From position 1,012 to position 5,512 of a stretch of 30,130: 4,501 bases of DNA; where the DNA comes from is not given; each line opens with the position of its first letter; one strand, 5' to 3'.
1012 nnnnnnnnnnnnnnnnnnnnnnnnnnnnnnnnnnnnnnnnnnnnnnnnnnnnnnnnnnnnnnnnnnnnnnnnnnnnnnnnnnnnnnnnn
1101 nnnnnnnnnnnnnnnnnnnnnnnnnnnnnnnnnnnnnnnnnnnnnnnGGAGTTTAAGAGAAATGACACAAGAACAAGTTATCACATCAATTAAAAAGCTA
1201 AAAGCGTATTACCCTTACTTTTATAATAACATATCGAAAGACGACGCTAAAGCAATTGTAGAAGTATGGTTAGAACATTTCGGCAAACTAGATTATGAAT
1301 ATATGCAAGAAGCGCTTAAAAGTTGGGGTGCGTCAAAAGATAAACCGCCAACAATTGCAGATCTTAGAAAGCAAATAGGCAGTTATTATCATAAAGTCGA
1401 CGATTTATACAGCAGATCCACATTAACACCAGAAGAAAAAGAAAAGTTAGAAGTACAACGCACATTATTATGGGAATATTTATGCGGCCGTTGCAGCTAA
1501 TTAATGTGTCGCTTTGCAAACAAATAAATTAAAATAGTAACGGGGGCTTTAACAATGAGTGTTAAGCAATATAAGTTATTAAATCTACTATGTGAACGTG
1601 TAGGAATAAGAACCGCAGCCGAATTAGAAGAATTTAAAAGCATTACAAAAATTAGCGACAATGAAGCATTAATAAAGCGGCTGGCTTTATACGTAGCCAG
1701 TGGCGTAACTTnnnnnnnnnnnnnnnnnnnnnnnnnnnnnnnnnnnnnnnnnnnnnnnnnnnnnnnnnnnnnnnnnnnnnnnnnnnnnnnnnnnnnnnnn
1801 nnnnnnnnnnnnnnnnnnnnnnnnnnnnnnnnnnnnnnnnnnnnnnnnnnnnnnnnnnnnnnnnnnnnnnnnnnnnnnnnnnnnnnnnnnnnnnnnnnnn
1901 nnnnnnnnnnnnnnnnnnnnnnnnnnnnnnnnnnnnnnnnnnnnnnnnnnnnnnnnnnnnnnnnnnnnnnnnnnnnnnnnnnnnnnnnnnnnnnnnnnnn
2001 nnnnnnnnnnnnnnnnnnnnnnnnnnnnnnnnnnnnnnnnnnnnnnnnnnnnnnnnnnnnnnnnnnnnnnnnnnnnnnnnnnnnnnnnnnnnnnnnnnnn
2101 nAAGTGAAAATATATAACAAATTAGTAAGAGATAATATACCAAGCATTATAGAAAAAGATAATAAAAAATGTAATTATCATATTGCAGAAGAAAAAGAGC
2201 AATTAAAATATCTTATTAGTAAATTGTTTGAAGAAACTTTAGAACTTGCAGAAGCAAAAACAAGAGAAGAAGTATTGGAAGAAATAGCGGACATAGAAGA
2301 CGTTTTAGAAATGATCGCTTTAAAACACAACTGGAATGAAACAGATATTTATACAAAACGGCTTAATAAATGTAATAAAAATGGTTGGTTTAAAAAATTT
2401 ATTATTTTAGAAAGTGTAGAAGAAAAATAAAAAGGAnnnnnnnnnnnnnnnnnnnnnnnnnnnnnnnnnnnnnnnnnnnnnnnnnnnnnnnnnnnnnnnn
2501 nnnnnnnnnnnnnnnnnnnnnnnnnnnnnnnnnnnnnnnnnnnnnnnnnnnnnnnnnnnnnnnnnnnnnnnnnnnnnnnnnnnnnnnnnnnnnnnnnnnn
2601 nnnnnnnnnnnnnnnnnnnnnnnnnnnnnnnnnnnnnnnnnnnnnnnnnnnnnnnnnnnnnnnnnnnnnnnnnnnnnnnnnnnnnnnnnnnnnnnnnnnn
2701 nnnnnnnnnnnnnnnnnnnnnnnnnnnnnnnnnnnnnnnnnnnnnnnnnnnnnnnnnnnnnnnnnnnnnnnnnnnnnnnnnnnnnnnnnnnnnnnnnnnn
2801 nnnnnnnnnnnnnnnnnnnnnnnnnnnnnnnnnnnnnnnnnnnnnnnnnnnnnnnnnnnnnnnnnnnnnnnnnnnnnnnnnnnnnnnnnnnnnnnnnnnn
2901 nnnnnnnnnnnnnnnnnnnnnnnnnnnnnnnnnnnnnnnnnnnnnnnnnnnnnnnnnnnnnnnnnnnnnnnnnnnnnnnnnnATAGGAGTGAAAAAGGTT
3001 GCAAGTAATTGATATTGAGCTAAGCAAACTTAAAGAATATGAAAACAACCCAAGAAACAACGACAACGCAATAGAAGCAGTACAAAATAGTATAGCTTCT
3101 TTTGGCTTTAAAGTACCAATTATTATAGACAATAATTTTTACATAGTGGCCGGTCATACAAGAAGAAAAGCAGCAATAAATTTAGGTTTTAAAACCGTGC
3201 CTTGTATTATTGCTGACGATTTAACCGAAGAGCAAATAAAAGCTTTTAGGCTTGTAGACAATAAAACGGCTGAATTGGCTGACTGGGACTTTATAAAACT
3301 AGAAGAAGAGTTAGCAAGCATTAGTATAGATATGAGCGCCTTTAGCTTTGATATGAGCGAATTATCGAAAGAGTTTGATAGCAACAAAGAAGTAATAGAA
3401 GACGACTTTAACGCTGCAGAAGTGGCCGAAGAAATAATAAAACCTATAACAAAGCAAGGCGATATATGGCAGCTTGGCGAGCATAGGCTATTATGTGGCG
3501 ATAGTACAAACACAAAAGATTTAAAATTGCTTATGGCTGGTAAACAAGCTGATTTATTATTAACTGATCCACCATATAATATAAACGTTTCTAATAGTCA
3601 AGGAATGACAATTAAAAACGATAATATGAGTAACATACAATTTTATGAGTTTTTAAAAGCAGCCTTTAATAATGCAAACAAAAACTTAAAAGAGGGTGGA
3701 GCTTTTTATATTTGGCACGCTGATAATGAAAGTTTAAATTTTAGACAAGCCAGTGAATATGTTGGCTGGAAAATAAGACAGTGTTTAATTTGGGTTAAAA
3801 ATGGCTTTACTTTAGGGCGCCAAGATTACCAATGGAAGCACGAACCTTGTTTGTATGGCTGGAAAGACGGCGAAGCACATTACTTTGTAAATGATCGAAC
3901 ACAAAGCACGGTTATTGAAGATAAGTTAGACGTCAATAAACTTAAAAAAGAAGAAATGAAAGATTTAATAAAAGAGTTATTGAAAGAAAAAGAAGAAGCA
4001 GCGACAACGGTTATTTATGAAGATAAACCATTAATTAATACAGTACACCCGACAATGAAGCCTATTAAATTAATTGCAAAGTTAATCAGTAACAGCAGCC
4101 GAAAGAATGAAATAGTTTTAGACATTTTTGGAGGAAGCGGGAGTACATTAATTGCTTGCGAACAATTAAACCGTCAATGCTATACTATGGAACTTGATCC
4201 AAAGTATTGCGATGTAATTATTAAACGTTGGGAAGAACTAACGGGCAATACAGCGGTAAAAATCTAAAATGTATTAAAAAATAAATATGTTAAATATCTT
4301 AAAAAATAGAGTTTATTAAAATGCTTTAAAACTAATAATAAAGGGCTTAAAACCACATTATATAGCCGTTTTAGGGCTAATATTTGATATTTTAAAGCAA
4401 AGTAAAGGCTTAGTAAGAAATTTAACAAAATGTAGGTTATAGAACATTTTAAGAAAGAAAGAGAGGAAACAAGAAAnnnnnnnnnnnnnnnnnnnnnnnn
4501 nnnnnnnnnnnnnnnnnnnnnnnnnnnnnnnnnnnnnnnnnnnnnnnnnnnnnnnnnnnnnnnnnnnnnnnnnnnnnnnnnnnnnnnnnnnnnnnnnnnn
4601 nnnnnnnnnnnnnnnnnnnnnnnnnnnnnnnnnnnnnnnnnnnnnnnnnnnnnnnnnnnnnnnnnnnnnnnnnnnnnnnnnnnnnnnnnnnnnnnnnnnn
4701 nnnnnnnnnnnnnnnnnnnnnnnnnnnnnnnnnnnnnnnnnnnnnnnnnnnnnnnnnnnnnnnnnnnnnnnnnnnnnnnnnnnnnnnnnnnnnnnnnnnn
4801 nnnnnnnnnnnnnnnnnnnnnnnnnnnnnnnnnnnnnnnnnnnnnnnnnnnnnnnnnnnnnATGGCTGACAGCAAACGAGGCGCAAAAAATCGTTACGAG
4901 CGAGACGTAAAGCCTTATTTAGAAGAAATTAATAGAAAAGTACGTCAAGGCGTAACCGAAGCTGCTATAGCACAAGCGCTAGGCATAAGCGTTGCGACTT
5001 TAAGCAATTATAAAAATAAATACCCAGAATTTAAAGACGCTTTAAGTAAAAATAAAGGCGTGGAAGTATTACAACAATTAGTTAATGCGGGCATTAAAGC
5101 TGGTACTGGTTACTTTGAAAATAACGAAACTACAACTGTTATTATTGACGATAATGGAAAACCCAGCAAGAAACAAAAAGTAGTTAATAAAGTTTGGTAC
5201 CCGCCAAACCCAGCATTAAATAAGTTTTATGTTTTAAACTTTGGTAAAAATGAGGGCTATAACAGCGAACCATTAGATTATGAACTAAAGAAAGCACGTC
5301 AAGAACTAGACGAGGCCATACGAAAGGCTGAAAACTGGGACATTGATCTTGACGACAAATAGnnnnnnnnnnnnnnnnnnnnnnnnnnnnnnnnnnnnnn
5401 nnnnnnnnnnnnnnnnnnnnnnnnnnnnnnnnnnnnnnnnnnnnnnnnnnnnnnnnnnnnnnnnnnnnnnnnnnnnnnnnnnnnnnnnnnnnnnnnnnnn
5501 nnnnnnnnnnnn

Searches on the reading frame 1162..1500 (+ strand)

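Call 28: search_protein_families(library=phrogs, proteins=[window:1162-1500:+], max_evalue=0.01)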
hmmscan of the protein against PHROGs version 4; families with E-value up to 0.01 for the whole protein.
window:1162-1500:+ (112 aa): 2 families
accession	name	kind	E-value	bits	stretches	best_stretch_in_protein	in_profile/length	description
phrog_9804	-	unknown function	3.5e-11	44.2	1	1-78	1-78/214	-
phrog_2289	-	DNA, RNA and nucleotide metabolism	6.5e-09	37.2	1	1-78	1-70/116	helicase loader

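Call 29: search_protein_families(library=pfam, proteins=[window:1162-1500:+], max_evalue=0.05)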
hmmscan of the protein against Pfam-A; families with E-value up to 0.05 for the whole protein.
window:1162-1500:+ (112 aa): 2 families
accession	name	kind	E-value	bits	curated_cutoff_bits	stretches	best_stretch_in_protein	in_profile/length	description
PF11417.13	Inhibitor_G39P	-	4.4e-12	46.8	22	1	4-68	3-68/69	Loader and inhibitor of phage G40P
PF14282.11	FlxA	-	0.018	15.5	26.3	1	58-96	12-50/101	FlxA-like protein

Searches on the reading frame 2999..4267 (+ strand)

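Call 9: search_protein_families(library=pfam, proteins=[window:2999-4267:+], max_evalue=0.01)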
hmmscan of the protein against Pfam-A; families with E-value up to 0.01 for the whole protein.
window:2999-4267:+ (422 aa): 3 families
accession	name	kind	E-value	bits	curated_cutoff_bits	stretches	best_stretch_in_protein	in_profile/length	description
PF01555.25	N6_N4_Mtase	-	7.6e-34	118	26.7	1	185-408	2-220/221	DNA methylase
PF02195.25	ParB_N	-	1e-07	32.3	26.3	1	4-88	4-93/95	ParB N-terminal domain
PF03602.21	Cons_hypoth95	-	7.7e-06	26.1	24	1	347-416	19-89/182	Conserved hypothetical protein 95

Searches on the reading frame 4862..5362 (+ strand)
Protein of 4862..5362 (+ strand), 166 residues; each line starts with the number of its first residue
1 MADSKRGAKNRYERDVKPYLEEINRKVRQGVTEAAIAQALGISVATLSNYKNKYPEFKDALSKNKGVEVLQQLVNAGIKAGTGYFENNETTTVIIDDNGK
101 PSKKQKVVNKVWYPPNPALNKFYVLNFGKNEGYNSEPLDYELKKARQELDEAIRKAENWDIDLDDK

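Call 9: search_protein_families(library=pfam, proteins=[window:4862-5362:+], max_evalue=0.01)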
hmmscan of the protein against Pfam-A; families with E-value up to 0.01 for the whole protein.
window:4862-5362:+ (166 aa): 3 families
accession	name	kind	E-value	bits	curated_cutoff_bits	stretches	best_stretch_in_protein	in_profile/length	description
PF13384.12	HTH_23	-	0.00066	19.9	24.6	1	26-54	13-41/50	Homeodomain-like domain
PF01381.28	HTH_3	-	0.0012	19.3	23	1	25-53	5-32/55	Helix-turn-helix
PF06056.18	Terminase_5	-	0.0027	18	20.3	1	29-56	12-39/58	Putative ATPase subunit of terminase (gpP-like)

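Call 10: search_protein_families(library=phrogs, proteins=[window:4862-5362:+], max_evalue=0.01)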
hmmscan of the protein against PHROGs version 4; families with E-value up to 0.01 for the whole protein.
window:4862-5362:+ (166 aa): 7 families
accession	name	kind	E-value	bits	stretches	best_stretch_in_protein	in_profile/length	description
phrog_309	-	head and packaging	2.9e-19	71.2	1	3-123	129-241/319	terminase small subunit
phrog_26539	-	unknown function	2.8e-06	28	1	27-107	29-103/241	-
phrog_28310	-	unknown function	3.4e-06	28.3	1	22-67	15-60/76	-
phrog_2538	-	head and packaging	0.00013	23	1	22-74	10-60/129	terminase small subunit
phrog_3064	-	head and packaging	0.002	18.6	1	37-108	88-163/175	terminase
phrog_125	-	DNA, RNA and nucleotide metabolism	0.0042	17.6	1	13-97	167-238/254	DNA invertase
phrog_19832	-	unknown function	0.0073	17.4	1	33-142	26-135/205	-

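Call 24: search_dna_similar(query=window:4862-5362:+, collection=phages, mode=protein, max_rows=30)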
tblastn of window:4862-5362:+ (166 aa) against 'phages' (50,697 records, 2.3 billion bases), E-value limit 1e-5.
Records with a match: 9; places in all: 9; records where one place covers at least 80% of the query: 4.
Best place of each record, by identity: <60% 9.
By first word of the organism name: Butyrivibrio 2; Clostridium 2; Enterococcus 1; Ruminococcus 1; Bacteriophage 1; Fusobacterium 1; Terrisporobacter 1.
By host as written in the record: Butyrivibrio fibrisolvens DSM 3071 2; Clostridium tetani ATCC 453 2; Enterococcus faecium #5864 1; Mediterraneibacter gnavus (Ruminococcus gnavus) DB_YZ_1 1; - 1; Fusobacterium nucleatum 7_1 1; Terrisporobacter sp. COM 1.
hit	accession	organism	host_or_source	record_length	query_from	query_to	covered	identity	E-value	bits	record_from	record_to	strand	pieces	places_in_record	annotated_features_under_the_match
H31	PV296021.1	Enterococcus phage fHoEfm07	Enterococcus faecium #5864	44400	2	163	98%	29.9%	8e-8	56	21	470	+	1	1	terminase small subunit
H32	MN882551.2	Butyrivibrio virus Arian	Butyrivibrio fibrisolvens DSM 3071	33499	10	159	90%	31.8%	2e-11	66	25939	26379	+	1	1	transposase/terminase small subunit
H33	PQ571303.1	Ruminococcus phage RG-TP1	Mediterraneibacter gnavus (Ruminococcus ...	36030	6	154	90%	32.0%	4e-8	57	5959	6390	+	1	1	terminase small subunit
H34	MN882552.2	Butyrivibrio virus Bo-Finn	Butyrivibrio fibrisolvens DSM 3071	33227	10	159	90%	29.8%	8e-11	65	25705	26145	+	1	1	transposase/terminase small subunit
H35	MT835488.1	Bacteriophage sp.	human fecal samples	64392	22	149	77%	32.9%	4e-9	60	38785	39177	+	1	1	record has no annotation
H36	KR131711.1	Fusobacterium phage Funu2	Fusobacterium nucleatum 7_1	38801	8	110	62%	37.9%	1e-7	56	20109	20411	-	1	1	terminase small subunit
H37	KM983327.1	Clostridium phage phiCT453A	Clostridium tetani ATCC 453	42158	8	101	57%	40.6%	1e-7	56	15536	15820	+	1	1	transposase/terminase small subunit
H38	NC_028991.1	Clostridium phage phiCT453A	Clostridium tetani ATCC 453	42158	8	101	57%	40.6%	1e-7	56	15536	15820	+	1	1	terminase small subunit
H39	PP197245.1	Terrisporobacter phage TVCOM_ph1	Terrisporobacter sp. COM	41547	5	84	48%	41.0%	4e-8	57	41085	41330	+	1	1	similar to terminase small subunit; circularly permutated genome; the ...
